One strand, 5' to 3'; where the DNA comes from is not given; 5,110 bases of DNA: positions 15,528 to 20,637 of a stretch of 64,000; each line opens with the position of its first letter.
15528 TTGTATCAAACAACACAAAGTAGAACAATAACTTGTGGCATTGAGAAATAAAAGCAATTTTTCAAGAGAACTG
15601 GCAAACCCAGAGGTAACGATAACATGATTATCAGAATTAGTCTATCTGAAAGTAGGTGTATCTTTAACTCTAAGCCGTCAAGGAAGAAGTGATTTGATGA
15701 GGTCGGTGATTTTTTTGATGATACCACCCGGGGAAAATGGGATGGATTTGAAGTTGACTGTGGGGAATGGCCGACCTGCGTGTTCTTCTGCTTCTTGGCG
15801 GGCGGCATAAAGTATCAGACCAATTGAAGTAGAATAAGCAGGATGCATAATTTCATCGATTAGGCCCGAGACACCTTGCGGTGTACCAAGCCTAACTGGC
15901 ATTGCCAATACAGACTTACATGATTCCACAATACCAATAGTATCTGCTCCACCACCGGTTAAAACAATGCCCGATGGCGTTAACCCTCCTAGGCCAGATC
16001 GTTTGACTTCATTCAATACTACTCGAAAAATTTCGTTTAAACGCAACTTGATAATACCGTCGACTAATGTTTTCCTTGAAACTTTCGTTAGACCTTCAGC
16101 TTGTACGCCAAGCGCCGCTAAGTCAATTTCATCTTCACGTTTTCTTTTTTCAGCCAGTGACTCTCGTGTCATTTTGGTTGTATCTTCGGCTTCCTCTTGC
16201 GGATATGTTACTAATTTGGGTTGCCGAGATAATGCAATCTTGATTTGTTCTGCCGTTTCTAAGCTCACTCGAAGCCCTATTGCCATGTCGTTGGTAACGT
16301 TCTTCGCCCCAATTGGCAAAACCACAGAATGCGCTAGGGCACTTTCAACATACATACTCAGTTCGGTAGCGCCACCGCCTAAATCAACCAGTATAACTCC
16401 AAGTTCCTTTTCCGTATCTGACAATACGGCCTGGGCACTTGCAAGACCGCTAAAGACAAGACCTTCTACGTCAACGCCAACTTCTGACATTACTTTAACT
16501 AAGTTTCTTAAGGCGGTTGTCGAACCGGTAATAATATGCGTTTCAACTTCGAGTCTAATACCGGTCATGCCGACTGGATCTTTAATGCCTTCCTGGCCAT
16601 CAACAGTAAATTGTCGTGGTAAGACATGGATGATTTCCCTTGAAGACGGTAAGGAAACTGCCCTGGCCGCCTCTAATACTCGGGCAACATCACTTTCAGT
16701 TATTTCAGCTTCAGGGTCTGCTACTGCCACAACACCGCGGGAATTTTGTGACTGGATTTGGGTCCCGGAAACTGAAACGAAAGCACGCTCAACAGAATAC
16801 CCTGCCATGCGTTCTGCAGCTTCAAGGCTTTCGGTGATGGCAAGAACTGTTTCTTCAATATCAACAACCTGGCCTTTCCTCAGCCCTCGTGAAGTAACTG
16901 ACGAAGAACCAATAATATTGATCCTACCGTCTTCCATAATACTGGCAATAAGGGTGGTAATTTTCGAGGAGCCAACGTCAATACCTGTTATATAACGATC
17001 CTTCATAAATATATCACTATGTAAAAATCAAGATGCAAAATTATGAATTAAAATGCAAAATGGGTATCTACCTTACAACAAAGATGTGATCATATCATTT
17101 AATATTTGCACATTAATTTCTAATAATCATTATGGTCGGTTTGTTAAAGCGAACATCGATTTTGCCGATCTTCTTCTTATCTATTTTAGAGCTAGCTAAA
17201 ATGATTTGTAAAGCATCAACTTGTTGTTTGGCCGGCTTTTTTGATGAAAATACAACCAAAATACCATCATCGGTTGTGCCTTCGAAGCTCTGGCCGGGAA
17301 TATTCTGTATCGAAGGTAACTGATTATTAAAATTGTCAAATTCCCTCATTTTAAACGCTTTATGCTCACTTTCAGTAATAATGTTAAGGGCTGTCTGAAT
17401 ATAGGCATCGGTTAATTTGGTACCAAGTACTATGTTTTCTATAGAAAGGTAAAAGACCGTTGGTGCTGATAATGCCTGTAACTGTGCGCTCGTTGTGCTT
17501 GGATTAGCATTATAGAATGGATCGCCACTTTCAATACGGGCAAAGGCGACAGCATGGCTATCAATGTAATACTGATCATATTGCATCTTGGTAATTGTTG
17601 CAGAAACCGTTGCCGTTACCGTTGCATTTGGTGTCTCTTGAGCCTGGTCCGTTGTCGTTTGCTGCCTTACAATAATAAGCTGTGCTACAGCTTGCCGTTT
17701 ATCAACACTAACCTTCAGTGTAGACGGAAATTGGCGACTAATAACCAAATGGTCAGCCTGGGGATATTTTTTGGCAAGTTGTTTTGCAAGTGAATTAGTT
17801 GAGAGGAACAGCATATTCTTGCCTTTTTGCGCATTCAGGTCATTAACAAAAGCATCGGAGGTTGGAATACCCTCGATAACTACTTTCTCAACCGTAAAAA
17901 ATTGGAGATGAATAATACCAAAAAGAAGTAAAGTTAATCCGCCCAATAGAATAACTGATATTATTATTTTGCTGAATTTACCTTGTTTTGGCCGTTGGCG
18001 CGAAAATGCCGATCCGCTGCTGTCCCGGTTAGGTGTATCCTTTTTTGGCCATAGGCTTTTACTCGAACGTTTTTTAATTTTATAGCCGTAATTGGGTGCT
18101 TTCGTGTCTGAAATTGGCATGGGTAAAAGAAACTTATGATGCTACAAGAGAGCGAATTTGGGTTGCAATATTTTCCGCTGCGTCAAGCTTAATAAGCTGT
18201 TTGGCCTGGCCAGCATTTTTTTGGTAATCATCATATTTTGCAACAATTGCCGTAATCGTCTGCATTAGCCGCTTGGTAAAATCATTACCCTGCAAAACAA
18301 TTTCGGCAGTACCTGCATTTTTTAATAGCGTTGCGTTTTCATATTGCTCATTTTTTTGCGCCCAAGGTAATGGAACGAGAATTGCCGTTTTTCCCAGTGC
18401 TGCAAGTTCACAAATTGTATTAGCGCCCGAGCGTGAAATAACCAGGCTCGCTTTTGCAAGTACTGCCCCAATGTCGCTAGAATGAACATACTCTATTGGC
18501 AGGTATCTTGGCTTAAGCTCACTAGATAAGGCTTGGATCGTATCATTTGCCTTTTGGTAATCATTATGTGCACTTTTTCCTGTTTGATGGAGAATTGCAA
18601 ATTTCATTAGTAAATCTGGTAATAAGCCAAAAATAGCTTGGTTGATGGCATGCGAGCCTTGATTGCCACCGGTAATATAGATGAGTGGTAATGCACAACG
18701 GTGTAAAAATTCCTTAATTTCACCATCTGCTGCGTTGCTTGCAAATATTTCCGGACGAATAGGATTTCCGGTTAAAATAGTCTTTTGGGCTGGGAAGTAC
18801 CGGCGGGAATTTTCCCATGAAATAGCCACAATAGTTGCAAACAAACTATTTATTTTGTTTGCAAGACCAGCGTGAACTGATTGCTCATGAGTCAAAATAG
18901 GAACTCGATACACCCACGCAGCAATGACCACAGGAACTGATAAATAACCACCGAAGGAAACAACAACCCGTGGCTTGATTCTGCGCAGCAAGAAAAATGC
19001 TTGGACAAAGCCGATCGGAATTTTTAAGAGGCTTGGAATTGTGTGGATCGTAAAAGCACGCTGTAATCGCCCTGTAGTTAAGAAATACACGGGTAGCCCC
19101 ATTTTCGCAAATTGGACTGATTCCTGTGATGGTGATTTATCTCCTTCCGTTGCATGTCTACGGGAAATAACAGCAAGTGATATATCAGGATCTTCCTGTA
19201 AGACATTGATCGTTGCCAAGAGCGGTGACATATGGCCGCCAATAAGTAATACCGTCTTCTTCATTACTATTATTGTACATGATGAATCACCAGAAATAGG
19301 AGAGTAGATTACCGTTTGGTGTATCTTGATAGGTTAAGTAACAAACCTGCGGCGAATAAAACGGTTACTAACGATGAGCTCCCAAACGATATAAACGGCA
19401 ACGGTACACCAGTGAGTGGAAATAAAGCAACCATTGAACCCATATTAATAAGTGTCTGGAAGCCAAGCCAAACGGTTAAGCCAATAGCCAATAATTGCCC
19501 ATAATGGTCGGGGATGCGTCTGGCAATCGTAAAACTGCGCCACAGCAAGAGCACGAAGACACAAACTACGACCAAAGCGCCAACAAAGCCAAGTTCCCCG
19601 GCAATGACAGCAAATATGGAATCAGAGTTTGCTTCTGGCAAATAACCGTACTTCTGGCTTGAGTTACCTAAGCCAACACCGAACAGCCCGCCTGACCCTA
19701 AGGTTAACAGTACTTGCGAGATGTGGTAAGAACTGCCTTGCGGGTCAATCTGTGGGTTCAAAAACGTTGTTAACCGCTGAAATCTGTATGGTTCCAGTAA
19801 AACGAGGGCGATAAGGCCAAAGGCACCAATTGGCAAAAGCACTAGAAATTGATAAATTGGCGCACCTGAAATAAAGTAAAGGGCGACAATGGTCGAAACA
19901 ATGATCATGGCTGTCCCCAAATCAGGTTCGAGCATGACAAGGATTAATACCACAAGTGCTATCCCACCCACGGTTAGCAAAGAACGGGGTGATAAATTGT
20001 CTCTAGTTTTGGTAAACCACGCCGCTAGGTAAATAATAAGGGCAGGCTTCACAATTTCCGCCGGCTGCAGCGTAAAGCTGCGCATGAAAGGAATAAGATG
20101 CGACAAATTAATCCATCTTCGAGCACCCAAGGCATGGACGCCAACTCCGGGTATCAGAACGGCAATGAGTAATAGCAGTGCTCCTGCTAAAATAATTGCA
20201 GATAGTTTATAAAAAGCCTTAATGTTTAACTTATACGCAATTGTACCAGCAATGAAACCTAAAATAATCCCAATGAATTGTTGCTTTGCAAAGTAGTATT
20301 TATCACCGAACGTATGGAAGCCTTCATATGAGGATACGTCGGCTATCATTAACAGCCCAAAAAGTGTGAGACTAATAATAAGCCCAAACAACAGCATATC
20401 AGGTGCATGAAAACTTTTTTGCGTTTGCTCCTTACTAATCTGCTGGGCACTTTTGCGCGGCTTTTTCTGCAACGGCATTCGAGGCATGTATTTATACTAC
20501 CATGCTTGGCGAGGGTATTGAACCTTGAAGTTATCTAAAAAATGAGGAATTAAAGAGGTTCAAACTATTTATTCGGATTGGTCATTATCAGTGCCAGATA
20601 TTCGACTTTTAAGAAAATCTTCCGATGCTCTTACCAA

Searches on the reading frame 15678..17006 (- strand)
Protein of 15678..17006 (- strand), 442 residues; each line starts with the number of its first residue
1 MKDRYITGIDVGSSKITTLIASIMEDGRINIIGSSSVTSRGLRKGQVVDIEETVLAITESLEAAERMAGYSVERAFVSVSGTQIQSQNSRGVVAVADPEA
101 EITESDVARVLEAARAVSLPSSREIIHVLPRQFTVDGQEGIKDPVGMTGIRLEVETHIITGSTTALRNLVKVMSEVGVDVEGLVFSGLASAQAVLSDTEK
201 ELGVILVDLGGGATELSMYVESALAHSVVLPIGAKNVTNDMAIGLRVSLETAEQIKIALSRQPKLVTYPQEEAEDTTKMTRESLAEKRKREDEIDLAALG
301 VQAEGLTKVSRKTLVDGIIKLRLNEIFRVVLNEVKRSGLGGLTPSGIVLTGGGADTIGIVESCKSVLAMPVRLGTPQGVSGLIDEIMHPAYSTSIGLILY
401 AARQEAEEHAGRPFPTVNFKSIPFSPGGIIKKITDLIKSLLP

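Call 100: search_protein_families(library=pfam, max_evalue=0.00001, proteins=[window:15678-17006:-])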
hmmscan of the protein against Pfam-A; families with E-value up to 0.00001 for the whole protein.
window:15678-17006:- (442 aa): 3 families
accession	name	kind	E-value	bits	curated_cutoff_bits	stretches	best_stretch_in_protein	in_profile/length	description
PF02491.25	SHS2_FTSA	-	2.8e-33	114.5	25.4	1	81-160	1-79/79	SHS2 domain inserted in FTSA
PF14450.12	FtsA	-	6e-30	104.7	31.8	1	205-396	1-127/127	Cell division protein FtsA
PF02541.22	Ppx-GppA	-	9.5e-06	25.7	27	0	189-263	99-173/285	Ppx/GppA phosphatase family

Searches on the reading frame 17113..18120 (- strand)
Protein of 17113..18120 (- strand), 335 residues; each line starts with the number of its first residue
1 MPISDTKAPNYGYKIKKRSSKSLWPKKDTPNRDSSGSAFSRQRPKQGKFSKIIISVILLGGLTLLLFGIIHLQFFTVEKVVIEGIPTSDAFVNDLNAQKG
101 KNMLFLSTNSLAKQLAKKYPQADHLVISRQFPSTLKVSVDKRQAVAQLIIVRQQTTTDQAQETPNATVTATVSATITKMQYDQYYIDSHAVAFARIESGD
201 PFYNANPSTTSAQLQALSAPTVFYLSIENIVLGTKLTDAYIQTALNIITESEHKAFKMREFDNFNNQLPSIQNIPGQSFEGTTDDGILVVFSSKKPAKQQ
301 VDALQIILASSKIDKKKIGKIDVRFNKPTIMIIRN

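Call 100: search_protein_families(library=pfam, max_evalue=0.00001, proteins=[window:17113-18120:-])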
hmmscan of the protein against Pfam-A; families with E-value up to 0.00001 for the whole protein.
window:17113-18120:- (335 aa): 1 family
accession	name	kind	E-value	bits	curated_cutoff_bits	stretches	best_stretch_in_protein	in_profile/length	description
PF08478.15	POTRA_1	-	3.1e-06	27.8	23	0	88-141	16-68/69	POTRA domain, FtsQ-type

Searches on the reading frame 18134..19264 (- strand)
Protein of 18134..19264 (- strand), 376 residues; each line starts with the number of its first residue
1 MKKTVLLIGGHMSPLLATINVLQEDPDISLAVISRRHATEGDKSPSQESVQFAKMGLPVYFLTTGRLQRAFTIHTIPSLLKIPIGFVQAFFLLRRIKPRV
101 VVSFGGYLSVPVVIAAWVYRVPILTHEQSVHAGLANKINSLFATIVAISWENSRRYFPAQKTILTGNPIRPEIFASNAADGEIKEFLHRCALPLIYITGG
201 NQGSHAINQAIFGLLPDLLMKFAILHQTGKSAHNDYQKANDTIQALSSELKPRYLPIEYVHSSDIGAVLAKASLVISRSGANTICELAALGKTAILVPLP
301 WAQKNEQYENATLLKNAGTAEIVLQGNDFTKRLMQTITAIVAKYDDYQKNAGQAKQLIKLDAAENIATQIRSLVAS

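Call 100: search_protein_families(library=pfam, max_evalue=0.00001, proteins=[window:18134-19264:-])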
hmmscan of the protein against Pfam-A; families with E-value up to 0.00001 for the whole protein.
window:18134-19264:- (376 aa): 2 families
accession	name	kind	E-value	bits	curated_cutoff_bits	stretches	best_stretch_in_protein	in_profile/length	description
PF04101.22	Glyco_tran_28_C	-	2.9e-31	109.2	22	1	195-365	2-165/166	Glycosyltransferase family 28 C-terminal domain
PF03033.26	Glyco_transf_28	-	8.5e-21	74.9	26.2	1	9-147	9-138/139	Glycosyltransferase family 28 N-terminal domain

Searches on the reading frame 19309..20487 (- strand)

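Call 100: search_protein_families(library=pfam, max_evalue=0.00001, proteins=[window:19309-20487:-])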
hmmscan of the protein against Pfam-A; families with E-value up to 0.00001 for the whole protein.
window:19309-20487:- (392 aa): 1 family
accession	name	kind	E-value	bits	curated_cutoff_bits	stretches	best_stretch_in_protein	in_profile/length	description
PF01098.24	FTSW_RODA_SPOVE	-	3.8e-94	316.1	26.4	1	32-391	3-355/356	Cell cycle protein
